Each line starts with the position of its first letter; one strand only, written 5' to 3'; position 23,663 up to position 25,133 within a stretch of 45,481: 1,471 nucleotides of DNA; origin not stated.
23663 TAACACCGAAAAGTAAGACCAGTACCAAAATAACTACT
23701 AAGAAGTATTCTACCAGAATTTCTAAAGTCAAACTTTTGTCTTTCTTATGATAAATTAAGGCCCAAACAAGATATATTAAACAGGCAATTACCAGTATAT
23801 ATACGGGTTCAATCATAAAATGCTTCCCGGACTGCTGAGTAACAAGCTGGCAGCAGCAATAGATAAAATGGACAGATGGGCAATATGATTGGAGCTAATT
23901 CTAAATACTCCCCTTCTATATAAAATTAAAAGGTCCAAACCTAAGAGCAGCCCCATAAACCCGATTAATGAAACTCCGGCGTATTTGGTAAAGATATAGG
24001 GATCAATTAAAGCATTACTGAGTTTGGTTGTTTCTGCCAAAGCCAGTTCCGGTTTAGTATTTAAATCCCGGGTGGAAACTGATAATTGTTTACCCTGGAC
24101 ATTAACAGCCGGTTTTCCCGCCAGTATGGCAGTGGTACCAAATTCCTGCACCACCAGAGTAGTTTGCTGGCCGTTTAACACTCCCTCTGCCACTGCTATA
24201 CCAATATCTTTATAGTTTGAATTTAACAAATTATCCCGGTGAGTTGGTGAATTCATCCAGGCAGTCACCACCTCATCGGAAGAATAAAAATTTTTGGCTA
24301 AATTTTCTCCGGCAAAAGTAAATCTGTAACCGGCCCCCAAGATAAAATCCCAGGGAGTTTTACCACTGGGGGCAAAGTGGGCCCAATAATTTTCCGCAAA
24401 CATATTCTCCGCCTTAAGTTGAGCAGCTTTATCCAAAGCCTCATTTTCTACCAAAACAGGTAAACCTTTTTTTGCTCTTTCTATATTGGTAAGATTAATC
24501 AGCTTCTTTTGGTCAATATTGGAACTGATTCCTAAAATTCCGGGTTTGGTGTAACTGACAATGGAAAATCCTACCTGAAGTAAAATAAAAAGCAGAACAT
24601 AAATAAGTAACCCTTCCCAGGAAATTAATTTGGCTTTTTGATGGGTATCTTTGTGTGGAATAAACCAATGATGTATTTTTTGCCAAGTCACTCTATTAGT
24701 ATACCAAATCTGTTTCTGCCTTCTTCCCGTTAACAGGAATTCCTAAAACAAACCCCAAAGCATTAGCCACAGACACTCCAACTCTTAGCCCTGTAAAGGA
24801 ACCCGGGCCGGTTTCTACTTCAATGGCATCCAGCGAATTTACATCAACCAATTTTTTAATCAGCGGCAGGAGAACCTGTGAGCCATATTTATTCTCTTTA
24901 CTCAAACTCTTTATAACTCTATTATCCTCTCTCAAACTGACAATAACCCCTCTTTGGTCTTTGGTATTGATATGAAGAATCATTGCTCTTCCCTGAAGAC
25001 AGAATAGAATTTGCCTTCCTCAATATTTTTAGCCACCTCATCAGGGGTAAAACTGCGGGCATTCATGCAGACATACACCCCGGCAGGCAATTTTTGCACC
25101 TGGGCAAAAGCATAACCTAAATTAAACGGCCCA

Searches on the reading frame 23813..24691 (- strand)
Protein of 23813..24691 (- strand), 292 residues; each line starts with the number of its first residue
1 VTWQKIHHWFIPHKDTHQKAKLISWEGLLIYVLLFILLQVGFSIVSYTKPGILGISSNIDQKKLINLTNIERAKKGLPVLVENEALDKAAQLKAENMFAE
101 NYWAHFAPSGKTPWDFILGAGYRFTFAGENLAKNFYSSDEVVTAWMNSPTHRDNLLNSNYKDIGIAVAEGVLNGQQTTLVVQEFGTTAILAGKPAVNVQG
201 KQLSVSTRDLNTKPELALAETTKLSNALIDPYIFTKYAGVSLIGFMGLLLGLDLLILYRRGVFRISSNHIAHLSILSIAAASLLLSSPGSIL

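Call 4: search_protein_families(library=pfam, proteins=[window:23813-24691:-], max_evalue=0.01)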
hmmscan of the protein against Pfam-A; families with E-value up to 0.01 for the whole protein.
window:23813-24691:- (292 aa): 1 family
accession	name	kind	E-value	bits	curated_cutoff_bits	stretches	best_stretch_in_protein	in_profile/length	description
PF00188.32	CAP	-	8.5e-19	69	21.1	1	66-171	2-106/117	Cysteine-rich secretory protein family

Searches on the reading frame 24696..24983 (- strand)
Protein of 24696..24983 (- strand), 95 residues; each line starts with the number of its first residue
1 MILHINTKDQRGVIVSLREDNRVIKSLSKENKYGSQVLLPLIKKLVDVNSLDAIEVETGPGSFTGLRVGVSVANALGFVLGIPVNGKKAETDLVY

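Call 4: search_protein_families(library=pfam, proteins=[window:24696-24983:-], max_evalue=0.01)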
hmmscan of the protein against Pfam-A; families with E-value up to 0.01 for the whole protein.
window:24696-24983:- (95 aa): 1 family
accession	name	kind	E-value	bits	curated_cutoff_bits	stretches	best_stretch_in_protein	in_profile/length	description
PF00814.31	TsaD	-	2e-10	41.3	24.8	1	46-84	46-84/264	tRNA N6-adenosine threonylcarbamoyltransferase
